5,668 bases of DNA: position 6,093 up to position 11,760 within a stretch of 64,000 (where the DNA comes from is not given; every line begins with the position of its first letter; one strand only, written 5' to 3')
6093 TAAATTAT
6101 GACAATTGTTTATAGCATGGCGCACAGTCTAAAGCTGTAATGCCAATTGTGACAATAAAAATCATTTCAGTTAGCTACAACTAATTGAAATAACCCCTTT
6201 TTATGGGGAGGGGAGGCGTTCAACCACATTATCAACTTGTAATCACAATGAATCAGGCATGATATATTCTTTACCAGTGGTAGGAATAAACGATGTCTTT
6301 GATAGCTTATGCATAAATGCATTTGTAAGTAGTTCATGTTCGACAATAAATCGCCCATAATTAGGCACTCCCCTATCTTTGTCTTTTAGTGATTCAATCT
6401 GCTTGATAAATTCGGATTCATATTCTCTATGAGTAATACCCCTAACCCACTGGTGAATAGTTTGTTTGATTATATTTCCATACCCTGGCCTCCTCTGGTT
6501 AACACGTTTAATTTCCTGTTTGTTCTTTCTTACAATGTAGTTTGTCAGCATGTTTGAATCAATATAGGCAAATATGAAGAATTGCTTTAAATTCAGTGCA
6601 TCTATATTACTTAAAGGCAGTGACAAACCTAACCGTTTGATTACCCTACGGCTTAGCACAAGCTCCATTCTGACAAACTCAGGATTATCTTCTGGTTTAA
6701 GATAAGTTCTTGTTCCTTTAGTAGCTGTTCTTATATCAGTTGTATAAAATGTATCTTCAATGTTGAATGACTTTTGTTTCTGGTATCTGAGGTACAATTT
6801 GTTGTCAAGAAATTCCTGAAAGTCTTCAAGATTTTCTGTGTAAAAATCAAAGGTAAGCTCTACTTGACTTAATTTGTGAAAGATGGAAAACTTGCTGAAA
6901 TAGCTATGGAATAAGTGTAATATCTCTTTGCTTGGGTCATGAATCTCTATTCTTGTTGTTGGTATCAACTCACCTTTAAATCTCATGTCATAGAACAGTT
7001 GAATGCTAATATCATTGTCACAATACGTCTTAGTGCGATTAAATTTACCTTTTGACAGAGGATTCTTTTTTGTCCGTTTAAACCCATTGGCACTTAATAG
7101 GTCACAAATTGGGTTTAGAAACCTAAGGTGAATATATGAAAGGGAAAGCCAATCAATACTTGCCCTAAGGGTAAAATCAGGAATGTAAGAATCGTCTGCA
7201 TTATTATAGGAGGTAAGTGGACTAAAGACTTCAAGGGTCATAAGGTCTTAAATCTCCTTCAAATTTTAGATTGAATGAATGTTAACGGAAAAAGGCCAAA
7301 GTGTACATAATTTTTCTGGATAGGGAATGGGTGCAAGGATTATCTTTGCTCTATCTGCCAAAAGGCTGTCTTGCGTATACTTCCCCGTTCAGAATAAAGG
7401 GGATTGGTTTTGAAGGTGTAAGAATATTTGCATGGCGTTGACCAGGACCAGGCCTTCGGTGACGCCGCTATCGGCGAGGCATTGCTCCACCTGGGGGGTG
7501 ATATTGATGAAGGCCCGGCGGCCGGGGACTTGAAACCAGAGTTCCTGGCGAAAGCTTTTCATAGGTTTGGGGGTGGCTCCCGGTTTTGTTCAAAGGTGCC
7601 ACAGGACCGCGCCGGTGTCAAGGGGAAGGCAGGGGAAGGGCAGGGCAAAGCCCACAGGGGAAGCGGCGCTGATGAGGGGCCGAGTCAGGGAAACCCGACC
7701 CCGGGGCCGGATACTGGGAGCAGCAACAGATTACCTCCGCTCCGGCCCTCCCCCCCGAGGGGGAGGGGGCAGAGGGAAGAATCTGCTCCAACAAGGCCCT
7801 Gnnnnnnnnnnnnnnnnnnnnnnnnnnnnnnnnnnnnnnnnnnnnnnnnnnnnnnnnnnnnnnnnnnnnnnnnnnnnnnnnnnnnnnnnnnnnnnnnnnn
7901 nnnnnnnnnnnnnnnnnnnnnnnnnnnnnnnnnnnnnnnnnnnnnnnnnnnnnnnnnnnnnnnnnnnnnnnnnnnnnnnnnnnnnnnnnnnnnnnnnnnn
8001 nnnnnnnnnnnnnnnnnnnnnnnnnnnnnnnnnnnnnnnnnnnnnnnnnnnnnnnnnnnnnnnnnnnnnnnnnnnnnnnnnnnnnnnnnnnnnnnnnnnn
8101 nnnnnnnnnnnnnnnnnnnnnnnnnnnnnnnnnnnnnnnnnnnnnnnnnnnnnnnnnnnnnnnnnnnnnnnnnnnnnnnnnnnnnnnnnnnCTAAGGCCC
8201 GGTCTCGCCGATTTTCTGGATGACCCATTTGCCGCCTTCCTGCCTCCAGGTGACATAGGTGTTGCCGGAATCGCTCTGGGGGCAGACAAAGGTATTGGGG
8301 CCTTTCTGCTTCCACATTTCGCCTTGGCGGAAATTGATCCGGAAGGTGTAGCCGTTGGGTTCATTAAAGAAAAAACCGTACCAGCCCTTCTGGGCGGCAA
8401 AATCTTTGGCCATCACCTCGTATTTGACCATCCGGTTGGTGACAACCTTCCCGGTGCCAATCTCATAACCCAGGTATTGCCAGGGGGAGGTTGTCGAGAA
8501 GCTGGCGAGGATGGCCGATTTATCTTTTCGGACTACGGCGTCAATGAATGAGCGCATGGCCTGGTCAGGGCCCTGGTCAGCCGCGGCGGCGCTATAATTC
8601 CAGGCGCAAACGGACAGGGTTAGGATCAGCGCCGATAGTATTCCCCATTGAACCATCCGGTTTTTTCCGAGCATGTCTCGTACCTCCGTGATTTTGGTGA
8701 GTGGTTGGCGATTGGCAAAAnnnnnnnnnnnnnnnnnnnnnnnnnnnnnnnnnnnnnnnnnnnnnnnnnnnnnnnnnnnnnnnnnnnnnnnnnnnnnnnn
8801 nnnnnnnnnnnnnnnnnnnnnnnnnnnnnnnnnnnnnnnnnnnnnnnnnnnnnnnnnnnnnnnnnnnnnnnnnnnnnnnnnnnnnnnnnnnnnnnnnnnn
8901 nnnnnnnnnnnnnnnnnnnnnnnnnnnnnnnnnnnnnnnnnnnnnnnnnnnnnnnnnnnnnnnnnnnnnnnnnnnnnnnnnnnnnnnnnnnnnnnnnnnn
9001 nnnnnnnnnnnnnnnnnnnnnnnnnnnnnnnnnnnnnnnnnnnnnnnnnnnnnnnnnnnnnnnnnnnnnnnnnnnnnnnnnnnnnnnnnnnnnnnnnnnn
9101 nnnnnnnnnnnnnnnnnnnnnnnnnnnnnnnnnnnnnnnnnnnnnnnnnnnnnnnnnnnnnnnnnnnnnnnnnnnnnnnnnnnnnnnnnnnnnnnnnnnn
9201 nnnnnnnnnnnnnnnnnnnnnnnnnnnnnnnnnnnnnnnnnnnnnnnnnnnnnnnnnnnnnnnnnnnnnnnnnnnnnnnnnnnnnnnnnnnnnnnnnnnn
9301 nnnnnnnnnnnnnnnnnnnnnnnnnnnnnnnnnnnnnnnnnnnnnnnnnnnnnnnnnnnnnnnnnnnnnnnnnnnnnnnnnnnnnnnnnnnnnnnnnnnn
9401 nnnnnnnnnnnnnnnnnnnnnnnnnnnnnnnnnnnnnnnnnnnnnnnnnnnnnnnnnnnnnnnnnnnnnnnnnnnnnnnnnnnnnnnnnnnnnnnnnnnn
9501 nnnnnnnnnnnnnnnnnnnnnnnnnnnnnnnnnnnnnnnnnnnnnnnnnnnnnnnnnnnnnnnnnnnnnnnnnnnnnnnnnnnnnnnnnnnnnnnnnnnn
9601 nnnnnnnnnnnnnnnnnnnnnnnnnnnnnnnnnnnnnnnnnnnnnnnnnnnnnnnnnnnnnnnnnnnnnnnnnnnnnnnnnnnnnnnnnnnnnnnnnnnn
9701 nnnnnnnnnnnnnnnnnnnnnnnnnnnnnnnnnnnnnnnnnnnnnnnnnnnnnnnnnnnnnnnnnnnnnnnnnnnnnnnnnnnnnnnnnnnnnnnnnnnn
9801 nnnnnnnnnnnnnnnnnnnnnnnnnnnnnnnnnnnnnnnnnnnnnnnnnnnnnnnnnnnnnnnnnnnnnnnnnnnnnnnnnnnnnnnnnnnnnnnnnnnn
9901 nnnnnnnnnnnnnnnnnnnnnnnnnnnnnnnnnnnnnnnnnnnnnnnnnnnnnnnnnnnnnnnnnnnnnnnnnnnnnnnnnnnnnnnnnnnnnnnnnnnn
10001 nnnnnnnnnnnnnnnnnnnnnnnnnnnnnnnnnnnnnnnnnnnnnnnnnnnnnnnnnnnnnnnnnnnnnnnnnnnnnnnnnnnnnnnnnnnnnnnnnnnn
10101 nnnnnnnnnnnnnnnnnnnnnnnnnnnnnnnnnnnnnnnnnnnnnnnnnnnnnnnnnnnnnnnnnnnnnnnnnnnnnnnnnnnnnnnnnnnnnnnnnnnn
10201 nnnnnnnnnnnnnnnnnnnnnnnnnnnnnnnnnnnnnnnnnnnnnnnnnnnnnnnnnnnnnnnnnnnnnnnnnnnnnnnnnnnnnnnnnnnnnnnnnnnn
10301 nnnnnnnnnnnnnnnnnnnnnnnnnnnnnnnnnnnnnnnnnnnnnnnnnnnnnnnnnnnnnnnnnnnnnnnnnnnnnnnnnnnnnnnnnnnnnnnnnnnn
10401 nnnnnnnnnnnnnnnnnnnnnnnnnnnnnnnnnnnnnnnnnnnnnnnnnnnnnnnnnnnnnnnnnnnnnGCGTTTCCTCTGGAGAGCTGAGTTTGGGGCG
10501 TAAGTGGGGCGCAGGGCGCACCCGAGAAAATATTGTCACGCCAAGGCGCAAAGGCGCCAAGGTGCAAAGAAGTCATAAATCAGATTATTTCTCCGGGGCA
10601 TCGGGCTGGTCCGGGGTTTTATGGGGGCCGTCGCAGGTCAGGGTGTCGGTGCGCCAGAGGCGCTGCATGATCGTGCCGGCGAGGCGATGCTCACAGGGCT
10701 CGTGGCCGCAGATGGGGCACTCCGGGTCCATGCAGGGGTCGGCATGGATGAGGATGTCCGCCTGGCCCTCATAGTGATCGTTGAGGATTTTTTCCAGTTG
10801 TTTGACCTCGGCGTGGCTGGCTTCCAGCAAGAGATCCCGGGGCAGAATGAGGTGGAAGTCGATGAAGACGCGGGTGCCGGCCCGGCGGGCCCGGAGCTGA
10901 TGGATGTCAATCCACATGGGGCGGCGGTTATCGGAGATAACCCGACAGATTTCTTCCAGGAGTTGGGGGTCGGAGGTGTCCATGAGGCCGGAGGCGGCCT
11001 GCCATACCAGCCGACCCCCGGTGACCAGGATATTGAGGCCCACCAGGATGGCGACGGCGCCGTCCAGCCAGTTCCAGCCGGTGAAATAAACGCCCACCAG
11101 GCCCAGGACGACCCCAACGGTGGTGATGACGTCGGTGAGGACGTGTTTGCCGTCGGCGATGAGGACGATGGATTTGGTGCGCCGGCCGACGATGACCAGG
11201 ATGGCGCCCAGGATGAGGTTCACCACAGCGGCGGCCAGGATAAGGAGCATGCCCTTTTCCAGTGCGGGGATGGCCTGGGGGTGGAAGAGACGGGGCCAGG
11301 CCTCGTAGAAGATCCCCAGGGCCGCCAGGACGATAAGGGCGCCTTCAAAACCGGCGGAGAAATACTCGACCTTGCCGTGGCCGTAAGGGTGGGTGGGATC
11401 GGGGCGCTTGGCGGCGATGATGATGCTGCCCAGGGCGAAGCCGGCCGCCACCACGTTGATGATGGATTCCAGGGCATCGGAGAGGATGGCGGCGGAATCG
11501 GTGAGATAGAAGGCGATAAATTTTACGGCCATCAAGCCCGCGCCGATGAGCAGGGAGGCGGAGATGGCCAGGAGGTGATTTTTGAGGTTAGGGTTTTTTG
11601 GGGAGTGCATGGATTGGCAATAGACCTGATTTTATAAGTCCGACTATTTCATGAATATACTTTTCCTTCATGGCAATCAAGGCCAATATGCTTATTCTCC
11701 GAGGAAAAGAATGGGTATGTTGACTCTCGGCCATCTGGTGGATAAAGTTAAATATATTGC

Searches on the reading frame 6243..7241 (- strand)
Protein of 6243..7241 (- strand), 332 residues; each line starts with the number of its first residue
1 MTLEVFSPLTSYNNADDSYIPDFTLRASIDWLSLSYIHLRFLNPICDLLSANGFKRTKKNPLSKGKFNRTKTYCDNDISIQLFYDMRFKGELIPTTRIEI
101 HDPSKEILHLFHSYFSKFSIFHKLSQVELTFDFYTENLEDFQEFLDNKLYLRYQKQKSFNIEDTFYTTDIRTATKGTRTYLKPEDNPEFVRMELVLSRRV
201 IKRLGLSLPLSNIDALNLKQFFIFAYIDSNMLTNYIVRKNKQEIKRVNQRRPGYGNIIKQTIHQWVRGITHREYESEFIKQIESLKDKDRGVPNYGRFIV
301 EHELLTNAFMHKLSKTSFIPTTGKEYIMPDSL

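Call 16: search_protein_families(library=pfam, proteins=[window:6243-7241:-], max_evalue=0.01)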
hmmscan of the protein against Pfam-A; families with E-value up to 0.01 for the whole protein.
window:6243-7241:- (332 aa): 0 families

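Call 20: find_homologous_proteins(query=window:6243-7241:-)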
Query window:6243-7241:- (332 aa): 12 proteins with E <= 0.001 among 753 candidates.
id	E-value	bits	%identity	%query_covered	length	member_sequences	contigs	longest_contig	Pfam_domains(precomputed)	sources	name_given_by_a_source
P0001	2.2e-220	749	100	100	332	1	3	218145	-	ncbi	ncbi:MAG: hypothetical protein ACLP2P_04020 [Desulfobaccales bacterium]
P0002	1.2e-179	615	85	97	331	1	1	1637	-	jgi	-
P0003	9.6e-168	576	79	97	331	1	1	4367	-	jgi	jgi:hypothetical protein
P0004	2.8e-160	551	75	100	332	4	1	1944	-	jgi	-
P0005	2.5e-139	482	87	74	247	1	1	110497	-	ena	-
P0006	2.3e-123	430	80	73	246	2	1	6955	-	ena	-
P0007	8.1e-123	428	77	74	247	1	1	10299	-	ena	-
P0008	8.6e-84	300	75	57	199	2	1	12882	-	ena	-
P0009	2.9e-62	229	38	93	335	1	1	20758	-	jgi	jgi:hypothetical protein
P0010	2.2e-59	220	40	93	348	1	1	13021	-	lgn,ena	-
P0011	1.5e-49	187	37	94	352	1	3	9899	-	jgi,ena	jgi:hypothetical protein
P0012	4.9e-48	182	36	83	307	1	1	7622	-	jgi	-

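Call 21: find_encoding_contigs(protein=P0005, flank=10000, max_places=4)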
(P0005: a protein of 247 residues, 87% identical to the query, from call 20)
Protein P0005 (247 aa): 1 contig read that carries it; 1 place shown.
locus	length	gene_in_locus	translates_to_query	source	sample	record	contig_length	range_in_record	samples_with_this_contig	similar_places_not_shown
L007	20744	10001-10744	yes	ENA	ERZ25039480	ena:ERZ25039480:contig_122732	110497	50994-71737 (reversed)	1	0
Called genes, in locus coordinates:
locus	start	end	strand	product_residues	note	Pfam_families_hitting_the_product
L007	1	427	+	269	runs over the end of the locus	PF02673:BacA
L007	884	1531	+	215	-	PF01127:Sdh_cyt (weak)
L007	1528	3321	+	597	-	PF00890:FAD_binding_2, PF01266:DAO (faint), PF07992:Pyr_redox_2 (faint)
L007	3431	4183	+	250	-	PF13085:Fer2_3, PF13183:Fer4_8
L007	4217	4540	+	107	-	-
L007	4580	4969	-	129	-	PF02661:Fic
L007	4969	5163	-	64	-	-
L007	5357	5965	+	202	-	PF01545:Cation_efflux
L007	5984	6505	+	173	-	PF16916:ZT_dimer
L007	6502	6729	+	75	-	-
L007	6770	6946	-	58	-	-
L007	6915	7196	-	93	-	-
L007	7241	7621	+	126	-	PF07992:Pyr_redox_2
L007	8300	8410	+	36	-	-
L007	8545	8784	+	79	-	-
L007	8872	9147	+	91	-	PF04945:YHS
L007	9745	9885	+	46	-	-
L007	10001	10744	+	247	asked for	-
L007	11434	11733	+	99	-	-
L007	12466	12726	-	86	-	-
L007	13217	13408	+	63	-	PF00239:Resolvase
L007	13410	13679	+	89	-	PF00239:Resolvase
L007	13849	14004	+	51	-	-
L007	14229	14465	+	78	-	PF00239:Resolvase (weak)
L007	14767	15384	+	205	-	-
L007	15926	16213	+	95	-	PF01894:YjbQ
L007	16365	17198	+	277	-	PF03631:Virul_fac_BrkB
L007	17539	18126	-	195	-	PF00160:Pro_isomerase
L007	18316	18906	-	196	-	-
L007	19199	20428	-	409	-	PF00391:PEP-utilizers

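Call 22: find_encoding_contigs(protein=P0007, flank=10000, max_places=4)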
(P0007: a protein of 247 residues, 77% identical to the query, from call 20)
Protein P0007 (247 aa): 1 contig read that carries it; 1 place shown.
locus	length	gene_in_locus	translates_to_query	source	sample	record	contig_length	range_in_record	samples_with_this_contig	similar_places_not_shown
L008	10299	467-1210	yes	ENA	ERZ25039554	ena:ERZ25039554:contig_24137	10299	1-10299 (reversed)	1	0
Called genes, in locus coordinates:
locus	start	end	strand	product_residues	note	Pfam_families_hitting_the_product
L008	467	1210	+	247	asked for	-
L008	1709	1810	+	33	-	-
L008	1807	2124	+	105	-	-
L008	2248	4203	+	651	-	PF13181:TPR_8 (faint), PF13428:TPR_14 (faint), PF23914:TPR_CcmH_CycH (faint), PF24575:TPR_Slam (faint), PF14559:TPR_19 (weak), PF14559:TPR_19, PF13414:TPR_11 (weak), PF13424:TPR_12 (weak), +10 more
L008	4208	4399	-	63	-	PF09848:SLFN-g3_helicase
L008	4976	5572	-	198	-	PF04851:ResIII (faint), PF20720:nSTAND3 (weak), PF13401:AAA_22 (weak), PF09848:SLFN-g3_helicase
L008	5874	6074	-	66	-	-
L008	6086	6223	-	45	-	PF12643:MazG-like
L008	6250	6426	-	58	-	-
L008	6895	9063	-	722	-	PF23139:OB_YrrC, PF14520:HHH_5, PF14490:HHH_RecD2, PF13245:AAA_19, PF13604:AAA_30, PF01443:Viral_helicase1 (weak), PF18335:SH3_13, PF13538:UvrD_C_2, +4 more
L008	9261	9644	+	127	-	-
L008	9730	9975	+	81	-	PF00216:Bac_DNA_binding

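Call 26: find_encoding_contigs(protein=P0006, flank=10000, max_places=4)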
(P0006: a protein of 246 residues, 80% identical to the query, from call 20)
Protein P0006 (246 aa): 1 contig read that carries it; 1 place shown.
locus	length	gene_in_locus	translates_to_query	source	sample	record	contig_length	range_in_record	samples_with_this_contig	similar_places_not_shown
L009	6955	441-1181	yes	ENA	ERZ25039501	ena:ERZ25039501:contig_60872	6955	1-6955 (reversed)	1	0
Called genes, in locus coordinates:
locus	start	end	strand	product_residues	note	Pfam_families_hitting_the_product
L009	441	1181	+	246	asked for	-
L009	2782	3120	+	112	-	-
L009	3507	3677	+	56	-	-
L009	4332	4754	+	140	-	PF00239:Resolvase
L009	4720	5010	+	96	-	-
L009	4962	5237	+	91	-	PF12728:HTH_17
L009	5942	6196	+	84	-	PF07508:Recombinase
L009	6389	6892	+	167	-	-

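Call 27: find_encoding_contigs(protein=P0008, flank=10000, max_places=4)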
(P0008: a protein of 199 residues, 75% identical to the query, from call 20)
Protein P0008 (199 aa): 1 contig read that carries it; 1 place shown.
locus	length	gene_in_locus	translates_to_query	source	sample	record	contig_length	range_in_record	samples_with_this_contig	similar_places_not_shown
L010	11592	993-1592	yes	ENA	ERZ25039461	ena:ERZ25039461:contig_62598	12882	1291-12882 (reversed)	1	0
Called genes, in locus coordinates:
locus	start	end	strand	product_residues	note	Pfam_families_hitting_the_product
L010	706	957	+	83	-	-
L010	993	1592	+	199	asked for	-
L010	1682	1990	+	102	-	-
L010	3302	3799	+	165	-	PF07719:TPR_2 (faint), PF00515:TPR_1 (faint), PF13181:TPR_8 (faint), PF13424:TPR_12 (weak), PF14559:TPR_19 (weak)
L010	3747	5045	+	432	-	PF07719:TPR_2 (faint), PF13414:TPR_11 (weak), PF13424:TPR_12 (weak), PF14559:TPR_19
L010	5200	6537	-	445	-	PF20720:nSTAND3 (faint), PF09848:SLFN-g3_helicase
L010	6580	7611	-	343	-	PF13384:HTH_23, PF13518:HTH_28, PF13551:HTH_29, PF13565:HTH_32, PF13592:HTH_33, PF13358:DDE_3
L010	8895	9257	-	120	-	PF00589:Phage_integrase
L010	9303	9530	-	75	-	PF13470:PIN_3 (weak)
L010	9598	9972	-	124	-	PF01402:RHH_1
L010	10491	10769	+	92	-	-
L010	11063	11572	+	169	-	PF00483:NTP_transferase, PF12804:NTP_transf_3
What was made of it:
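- The family is mosaic and can carry other recombination genes, for example a tyrosine-integrase fragment in L010 (call 27).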

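Call 36: find_related_loci(query=A3, collection=genome_contigs, flank=10000)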
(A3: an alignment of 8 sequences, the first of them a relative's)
Query A3 (332 aa) in genome_contigs; peptide patterns used: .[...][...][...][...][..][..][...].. (x = any residue, [..] = any of these).
134 stretches matched a pattern; 2 encode a relative of the query (tblastn E <= 1e-3); 2 distinct loci.
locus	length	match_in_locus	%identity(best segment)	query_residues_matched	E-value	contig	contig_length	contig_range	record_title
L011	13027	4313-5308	75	1-332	1e-168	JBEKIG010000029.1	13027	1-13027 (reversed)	MAG: Nitrososphaeria archaeon isolate SPRUCE 295 SPRUCE_295_29, whole genome shotgun sequence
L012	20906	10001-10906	36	20-319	1e-49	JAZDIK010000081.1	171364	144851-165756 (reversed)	MAG: Pseudomonadota bacterium isolate MEGAHIT-group-0.394 k141_2542024, whole genome shotgun sequence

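Call 46: predict_structure(alignment_id=A3)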
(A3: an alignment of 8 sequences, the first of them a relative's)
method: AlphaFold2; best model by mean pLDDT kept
length: 332 residues; sequences in the alignment: 8
mean_pLDDT: 68.6   pTM: 0.63
mean pLDDT of the five models: 68.6, 68.0, 67.2, 50.3, 47.9
residues with pLDDT >= 90: 63; 70-90: 110; 50-70: 88; < 50: 71
segments of 3 or more residues with pLDDT < 50: 1-18, 150-175, 225-227, 272-278, 287-298
pLDDT, mean of each block of 10 residues (from residue 1): 29 40 82 91 92 81 61 90 70 80 93 92 90 72 56 35 39 50 56 79 87 78 52 67 80 77 61 49 50 48 70 86 83 57
secondary structure, 60 per line:
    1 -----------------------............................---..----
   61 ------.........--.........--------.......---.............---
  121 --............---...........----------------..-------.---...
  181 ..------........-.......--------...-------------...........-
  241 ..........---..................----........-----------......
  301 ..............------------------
elements in order: E24-38 H39-51 E67-75 E78-86 E95-101 H105-117 E123-134 H138-148 E178-182 E189-196 H198-204 H229-239 H241-250 H254-271 H276-283 H295-314
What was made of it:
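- On Rep_trans (PF02486) rolling-circle initiator / MOBT relaxase (the 332-aa protein next to the module): The AF2 model has mean pLDDT 68.6 (call 46).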

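Call 52: fold_search(model_id=the predicted structure, library=pdb)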
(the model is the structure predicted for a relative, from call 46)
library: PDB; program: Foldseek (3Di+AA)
matches with E <= 10: 995; with E <= 0.001: 5
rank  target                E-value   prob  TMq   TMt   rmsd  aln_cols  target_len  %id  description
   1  4cij_C                8.9e-07  1.00  0.36  0.44   7.5       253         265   15  Structure of Rolling Circle Replication Initiator Protein from Geobacillus stearothermophilus. (released 2014-12-24)
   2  4cij_B                2.3e-06  1.00  0.36  0.43   7.3       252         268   15  Structure of Rolling Circle Replication Initiator Protein from Geobacillus stearothermophilus. (released 2014-12-24)
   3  4cij_D                2.5e-06  1.00  0.36  0.43   7.0       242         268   15  Structure of Rolling Circle Replication Initiator Protein from Geobacillus stearothermophilus. (released 2014-12-24)
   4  4cij_A                2.5e-06  1.00  0.33  0.39   7.9       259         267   14  Structure of Rolling Circle Replication Initiator Protein from Geobacillus stearothermophilus. (released 2014-12-24)
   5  4cwe_A                8.0e-04  1.00  0.32  0.37   9.7       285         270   10  Structural studies of rolling circle replication initiation protein from Staphylococcus aureus (released 2015-04-15)
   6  1nrk                  1.9e-03  0.93  0.22  0.22   9.3       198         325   15  YGFZ PROTEIN (released 2004-03-09)
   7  1vlo                  5.1e-03  0.95  0.22  0.21   8.6       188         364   10  Crystal structure of aminomethyltransferase (T protein; tetrahydrofolate-dependent) of glycine cleavage system (np417381 (released 2004-09-21)
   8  3a8k_C                5.8e-03  0.95  0.21  0.20   8.8       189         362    9  Crystal Structure of ETD97N-EHred complex (released 2010-04-07)
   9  7z3h_F                6.5e-03  0.72  0.18  0.17  11.5       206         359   11  Crystal structure of Iba57 from Chaetomium thermophilum (released 2022-09-21)
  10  2zho_C                8.1e-03  0.84  0.18  0.33  10.4       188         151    7  Crystal structure of the regulatory subunit of aspartate kinase from Thermus thermophilus (ligand free form) (released 2009-02-17)
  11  5tvf_F                9.7e-03  0.84  0.20  0.22  14.3       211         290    7  Crystal structure of Trypanosoma brucei AdoMetDC/prozyme heterodimer in complex with inhibitor CGP 40215 (released 2017-01-11)
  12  6zgj_A                1.3e-02  0.15  0.12  0.13  26.7       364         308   10  GLIC pentameric ligand-gated ion channel, pH 5 (released 2021-05-26)
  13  8oqa_A                1.4e-02  0.11  0.10  0.10  24.1       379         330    9  CryoEM structure of human rho1 GABAA receptor in complex with GABA and picrotoxin (released 2023-08-30)
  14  9haa_E                1.4e-02  0.10  0.11  0.11  22.5       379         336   10  a5b3 GABAA Receptor resting state (released 2025-11-12)
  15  6bm7_F                1.8e-02  0.44  0.20  0.22  19.2       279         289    7  Crystal structure of Trypanosoma brucei AdoMetDC/prozyme heterodimer in complex with pyrimidineamine inhibitor UTSAM56 (released 2018-01-03)
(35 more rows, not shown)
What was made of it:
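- The Rep-like gene is identified by fold (calls 46, 52).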

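Call 53: find_encoding_contigs(protein=P0003, flank=10000, max_places=4)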
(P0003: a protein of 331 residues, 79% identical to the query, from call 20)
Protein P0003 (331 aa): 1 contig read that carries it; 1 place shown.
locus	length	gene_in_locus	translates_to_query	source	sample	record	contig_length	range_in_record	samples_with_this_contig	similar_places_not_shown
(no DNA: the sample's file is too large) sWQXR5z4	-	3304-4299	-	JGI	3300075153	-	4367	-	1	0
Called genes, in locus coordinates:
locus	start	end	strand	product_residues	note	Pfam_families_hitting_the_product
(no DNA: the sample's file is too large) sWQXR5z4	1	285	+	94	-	?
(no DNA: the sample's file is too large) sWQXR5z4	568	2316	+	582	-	PF01266:DAO (faint), PF03486:HI0933_like (faint), PF07992:Pyr_redox_2, PF13738:Pyr_redox_3 (weak), PF00070:Pyr_redox, PF02852:Pyr_redox_dim, PF00581:Rhodanese (weak)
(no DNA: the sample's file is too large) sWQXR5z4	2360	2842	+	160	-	-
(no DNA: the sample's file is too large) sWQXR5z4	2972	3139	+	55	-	-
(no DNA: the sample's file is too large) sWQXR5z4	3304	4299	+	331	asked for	-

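Call 54: find_encoding_contigs(protein=P0002, flank=10000, max_places=4)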
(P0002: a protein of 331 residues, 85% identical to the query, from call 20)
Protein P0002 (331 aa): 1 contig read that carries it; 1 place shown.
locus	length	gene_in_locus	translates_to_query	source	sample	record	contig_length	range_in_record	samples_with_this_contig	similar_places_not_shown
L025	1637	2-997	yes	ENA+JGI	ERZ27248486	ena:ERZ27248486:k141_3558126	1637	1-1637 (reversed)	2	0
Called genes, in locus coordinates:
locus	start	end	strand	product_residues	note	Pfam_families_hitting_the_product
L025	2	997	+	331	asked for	?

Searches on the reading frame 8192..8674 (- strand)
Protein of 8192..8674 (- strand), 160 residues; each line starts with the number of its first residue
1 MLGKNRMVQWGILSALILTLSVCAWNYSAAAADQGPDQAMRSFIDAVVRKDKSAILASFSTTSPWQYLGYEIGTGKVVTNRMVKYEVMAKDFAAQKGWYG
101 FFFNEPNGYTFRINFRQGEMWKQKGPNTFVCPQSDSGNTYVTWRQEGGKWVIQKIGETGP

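Call 43: find_encoding_contigs(protein=window:8192-8674:-, flank=10000, max_places=10)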
Protein window:8192-8674:- (160 aa): 7 contigs read that carry it; 6 places shown.
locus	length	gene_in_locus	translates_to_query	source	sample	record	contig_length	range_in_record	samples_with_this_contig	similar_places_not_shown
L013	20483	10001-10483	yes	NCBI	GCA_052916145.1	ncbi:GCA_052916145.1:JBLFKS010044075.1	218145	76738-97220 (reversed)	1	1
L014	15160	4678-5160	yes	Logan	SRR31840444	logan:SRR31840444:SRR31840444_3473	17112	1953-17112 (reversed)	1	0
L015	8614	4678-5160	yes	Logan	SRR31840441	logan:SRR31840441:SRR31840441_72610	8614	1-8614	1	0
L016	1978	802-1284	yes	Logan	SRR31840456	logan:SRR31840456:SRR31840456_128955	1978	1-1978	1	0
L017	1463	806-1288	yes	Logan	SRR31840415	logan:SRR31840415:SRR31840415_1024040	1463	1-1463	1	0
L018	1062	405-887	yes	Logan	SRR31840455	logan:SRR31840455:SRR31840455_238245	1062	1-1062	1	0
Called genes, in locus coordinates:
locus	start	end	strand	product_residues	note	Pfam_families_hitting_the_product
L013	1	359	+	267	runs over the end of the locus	PF19293:CdaA_N, PF02457:DAC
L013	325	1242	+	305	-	PF07949:YbbR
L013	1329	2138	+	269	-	PF02673:BacA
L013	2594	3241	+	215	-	PF01127:Sdh_cyt (weak)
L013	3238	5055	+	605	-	PF00890:FAD_binding_2, PF01266:DAO (faint), PF07992:Pyr_redox_2 (faint), PF02910:Succ_DH_flav_C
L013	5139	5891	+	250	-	PF13085:Fer2_3, PF13183:Fer4_8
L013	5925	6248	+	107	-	-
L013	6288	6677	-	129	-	PF02661:Fic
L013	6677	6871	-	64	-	-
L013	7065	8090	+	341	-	PF01545:Cation_efflux, PF16916:ZT_dimer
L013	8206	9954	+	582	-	PF05834:Lycopene_cycl (faint), PF07992:Pyr_redox_2, PF00070:Pyr_redox, PF02852:Pyr_redox_dim, PF00581:Rhodanese (weak)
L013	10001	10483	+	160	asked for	-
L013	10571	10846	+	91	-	PF04945:YHS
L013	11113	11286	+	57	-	-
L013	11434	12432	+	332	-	-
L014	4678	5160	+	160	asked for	-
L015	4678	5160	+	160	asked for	-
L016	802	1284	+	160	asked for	-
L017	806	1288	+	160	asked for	-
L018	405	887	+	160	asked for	-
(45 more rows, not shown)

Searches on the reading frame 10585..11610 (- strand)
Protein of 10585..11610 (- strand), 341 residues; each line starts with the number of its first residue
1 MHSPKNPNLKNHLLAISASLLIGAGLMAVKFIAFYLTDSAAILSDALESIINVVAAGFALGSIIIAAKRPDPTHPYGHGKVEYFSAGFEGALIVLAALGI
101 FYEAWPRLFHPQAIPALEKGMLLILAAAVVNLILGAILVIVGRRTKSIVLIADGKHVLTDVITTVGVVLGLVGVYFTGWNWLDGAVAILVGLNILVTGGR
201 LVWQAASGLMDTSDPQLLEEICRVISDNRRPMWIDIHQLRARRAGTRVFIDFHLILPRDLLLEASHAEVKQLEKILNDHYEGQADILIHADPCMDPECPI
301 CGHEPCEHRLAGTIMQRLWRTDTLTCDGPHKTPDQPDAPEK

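Call 56: find_encoding_contigs(protein=window:10585-11610:-, flank=10000, max_places=10)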
Protein window:10585-11610:- (341 aa): no gene with exactly this product is on record in the collection.
